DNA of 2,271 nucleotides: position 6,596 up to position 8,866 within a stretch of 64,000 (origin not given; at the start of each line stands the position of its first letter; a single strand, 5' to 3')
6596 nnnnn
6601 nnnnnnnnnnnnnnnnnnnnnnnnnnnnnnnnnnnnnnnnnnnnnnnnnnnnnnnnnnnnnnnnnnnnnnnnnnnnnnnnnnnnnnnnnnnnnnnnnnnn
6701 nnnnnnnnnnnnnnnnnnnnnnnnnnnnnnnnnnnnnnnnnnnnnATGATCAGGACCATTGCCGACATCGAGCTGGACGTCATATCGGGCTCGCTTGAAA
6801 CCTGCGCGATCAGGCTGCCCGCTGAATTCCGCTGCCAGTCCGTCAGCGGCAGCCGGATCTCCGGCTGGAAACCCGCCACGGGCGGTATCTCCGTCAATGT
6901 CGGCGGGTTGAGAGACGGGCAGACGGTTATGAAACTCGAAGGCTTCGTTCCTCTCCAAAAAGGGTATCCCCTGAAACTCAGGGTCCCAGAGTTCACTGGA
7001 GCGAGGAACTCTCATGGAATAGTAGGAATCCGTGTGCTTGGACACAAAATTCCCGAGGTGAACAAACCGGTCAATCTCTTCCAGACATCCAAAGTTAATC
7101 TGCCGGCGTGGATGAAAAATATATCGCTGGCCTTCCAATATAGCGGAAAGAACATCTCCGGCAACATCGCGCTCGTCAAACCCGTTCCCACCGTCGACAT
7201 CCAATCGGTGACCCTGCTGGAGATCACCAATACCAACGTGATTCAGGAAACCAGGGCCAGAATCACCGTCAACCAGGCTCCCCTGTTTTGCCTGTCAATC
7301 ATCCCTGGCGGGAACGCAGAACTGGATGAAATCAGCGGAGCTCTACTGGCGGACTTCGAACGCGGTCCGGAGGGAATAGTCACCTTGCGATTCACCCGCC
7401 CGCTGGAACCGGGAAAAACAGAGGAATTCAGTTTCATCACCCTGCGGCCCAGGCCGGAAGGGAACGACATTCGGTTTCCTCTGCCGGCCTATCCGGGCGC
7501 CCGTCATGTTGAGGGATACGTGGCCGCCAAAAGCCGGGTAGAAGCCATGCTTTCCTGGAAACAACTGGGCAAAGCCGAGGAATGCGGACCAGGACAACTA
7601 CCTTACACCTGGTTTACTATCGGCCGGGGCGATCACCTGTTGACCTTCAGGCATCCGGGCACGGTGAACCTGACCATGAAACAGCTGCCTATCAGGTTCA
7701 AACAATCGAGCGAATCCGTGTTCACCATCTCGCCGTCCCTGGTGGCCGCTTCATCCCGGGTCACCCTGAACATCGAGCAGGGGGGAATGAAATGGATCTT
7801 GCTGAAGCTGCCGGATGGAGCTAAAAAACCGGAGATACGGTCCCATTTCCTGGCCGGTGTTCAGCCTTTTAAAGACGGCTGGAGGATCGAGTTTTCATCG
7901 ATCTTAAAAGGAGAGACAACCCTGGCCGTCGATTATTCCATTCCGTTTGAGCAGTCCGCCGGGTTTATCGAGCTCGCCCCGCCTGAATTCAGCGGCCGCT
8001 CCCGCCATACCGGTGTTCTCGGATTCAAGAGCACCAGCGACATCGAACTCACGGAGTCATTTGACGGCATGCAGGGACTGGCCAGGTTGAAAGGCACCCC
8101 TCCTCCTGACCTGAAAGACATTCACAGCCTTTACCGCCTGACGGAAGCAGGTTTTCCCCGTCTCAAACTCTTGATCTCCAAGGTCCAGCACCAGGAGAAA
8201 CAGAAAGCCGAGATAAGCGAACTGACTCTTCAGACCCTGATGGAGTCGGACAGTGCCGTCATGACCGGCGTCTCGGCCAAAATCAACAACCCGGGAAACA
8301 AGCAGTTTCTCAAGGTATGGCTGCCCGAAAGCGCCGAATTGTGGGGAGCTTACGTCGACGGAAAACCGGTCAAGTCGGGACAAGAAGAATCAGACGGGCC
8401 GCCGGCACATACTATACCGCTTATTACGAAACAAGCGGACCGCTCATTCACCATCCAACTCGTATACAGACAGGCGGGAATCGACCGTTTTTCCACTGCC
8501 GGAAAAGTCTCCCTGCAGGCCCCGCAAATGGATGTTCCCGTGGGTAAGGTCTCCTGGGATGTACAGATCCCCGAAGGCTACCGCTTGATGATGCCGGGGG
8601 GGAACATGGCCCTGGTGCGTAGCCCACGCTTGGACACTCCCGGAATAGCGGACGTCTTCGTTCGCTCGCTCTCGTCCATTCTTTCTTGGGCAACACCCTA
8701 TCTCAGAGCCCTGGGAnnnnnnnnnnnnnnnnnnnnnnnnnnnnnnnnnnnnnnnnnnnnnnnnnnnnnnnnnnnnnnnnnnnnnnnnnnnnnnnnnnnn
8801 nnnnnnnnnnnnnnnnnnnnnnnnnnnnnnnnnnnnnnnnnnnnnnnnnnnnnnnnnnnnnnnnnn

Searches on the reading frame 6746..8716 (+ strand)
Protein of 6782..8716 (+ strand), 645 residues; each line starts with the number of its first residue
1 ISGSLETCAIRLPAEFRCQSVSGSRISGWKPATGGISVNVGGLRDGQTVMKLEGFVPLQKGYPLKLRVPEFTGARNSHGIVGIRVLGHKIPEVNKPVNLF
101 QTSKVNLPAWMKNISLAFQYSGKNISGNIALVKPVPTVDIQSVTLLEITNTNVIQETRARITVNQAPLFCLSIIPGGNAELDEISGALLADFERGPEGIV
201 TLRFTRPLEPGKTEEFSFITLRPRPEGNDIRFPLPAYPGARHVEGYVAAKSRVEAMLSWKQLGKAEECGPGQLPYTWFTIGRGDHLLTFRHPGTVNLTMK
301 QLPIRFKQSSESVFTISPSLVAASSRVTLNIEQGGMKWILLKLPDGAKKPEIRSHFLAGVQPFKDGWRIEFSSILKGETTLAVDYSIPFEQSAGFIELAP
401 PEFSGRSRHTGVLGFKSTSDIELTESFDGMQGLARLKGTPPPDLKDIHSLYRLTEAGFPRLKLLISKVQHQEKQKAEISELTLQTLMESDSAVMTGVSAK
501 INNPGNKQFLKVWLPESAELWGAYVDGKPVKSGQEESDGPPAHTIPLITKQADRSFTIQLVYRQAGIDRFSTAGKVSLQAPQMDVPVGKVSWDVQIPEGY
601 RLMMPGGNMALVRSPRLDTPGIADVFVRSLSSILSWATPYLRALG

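Call 42: search_protein_families(library=pfam, proteins=[window:6782-8716:+], max_evalue=5)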
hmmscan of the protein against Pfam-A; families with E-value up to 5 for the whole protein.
window:6782-8716:+ (645 aa): 1 family
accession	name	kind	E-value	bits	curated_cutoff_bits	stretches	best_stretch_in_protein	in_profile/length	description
PF00174.25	Oxidored_molyb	-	0.19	11.7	24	1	57-88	132-163/169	Oxidoreductase molybdopterin binding domain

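Call 50: predict_structure(alignment_id=A3)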
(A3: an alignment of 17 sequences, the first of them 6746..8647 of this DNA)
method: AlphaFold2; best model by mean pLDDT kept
length: 634 residues; sequences in the alignment: 17
mean_pLDDT: 82.3   pTM: 0.46
mean pLDDT of the five models: 82.3, 82.2, 79.8, 79.3, 79.1
residues with pLDDT >= 90: 162; 70-90: 389; 50-70: 72; < 50: 11
segments of 3 or more residues with pLDDT < 50: 481-485, 630-634
pLDDT, mean of each block of 10 residues (from residue 1): 88 86 88 90 90 85 89 75 84 84 84 84 85 86 80 91 88 88 84 86 85 90 90 82 85 88 79 74 78 73 75 83 89 91 86 89 91 90 88 93 79 86 87 75 75 72 75 77 55 89 85 81 88 90 81 82 70 81 60 85 84 67 63 38
secondary structure, 60 per line:
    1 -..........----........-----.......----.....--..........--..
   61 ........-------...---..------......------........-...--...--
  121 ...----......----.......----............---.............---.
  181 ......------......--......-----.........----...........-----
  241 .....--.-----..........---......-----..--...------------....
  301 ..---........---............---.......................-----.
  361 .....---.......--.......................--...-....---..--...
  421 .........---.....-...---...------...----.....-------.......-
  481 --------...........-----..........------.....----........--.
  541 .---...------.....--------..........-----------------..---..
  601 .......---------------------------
elements in order: E2-11 E16-23 E29-35 E40-44 E47-56 E59-68 E76-78 E90-95 E102-109 E111-113 E128-133 E138-144 E149-160 E164-176 E180-186 E193-198 E201-206 E212-220 E225-235 E241-245 E254-263 E267-272 E297-302 E306-313 E317-328 E332-354 E360-365 E369-375 E378-400 E407-410 E418-429 E433-437 E445-447 E461-465 E473-479 E489-499 E505-514 E521-525 E530-537 E545-547 E554-558 E567-576 E599-607

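Call 52: fold_search(model_id=the predicted structure, library=pdb)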
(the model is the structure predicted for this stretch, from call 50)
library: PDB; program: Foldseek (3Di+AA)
matches with E <= 10: 1076; with E <= 0.001: 35
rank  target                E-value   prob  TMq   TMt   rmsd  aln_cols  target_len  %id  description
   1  6ezn_A                5.1e-09  1.00  0.21  0.30  22.3       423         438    9  Cryo-EM structure of the yeast oligosaccharyltransferase (OST) complex (released 2018-01-17)
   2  6s7o_E                1.9e-08  1.00  0.21  0.23  22.0       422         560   12  Cryo-EM structure of human oligosaccharyltransferase complex OST-A (released 2019-12-18)
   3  6s7t_E                2.8e-08  1.00  0.21  0.29  22.1       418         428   11  Cryo-EM structure of human oligosaccharyltransferase complex OST-B (released 2019-12-18)
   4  7oci_A                6.0e-08  1.00  0.18  0.25  22.7       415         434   10  Cryo-EM structure of yeast Ost6p containing oligosaccharyltransferase complex (released 2022-02-16)
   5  8b6l_O                6.3e-08  1.00  0.20  0.22  21.9       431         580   10  Subtomogram average of the human Sec61-TRAP-OSTA-translocon (released 2022-12-07)
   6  8pn9_E                1.1e-07  1.00  0.20  0.23  21.8       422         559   10  Structure of human oligosaccharyltransferase OST-A complex bound to NGI-1 (released 2024-05-08)
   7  8agb_E                7.8e-07  1.00  0.18  0.26  22.6       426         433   10  Structure of yeast oligosaccharylransferase complex with lipid-linked oligosaccharide bound (released 2022-12-07)
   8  6c26_1                5.2e-06  1.00  0.19  0.27  22.5       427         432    9  The Cryo-EM structure of a eukaryotic oligosaccharyl transferase complex (released 2018-01-31)
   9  3fcs_A                1.1e-05  0.99  0.13  0.10  24.5       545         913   11  Structure of complete ectodomain of integrin aIIBb3 (released 2009-01-20)
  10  8t2v_A                3.2e-05  0.97  0.13  0.10  26.7       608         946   10  Cryo-EM Structures of Full-length Integrin alphaIIbbeta3 in Native Lipids (released 2023-07-26)
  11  7nxd_A                6.8e-05  0.97  0.14  0.11  20.3       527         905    9  Cryo-EM structure of human integrin alpha5beta1 in the half-bent conformation (released 2021-08-25)
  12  4g1m_A                1.1e-04  0.90  0.14  0.10  25.9       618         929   10  Re-refinement of alpha V beta 3 structure (released 2012-12-12)
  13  8wa2_E                1.1e-04  0.57  0.11  0.06  34.6       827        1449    8  cryo-EM structure of native mastigonemes isolated from Chlamydomonas reinhardtii at 3.0 angstrom resolution (released 2024-04-10)
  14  8gcd_A                1.8e-04  0.89  0.14  0.10  23.9       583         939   10  Full length Integrin AlphaIIbBeta3 in inactive state (released 2024-03-06)
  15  9b4h_A                1.8e-04  0.84  0.16  0.07  29.4       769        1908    8  Chlamydomonas reinhardtii mastigoneme filament (released 2024-04-10)
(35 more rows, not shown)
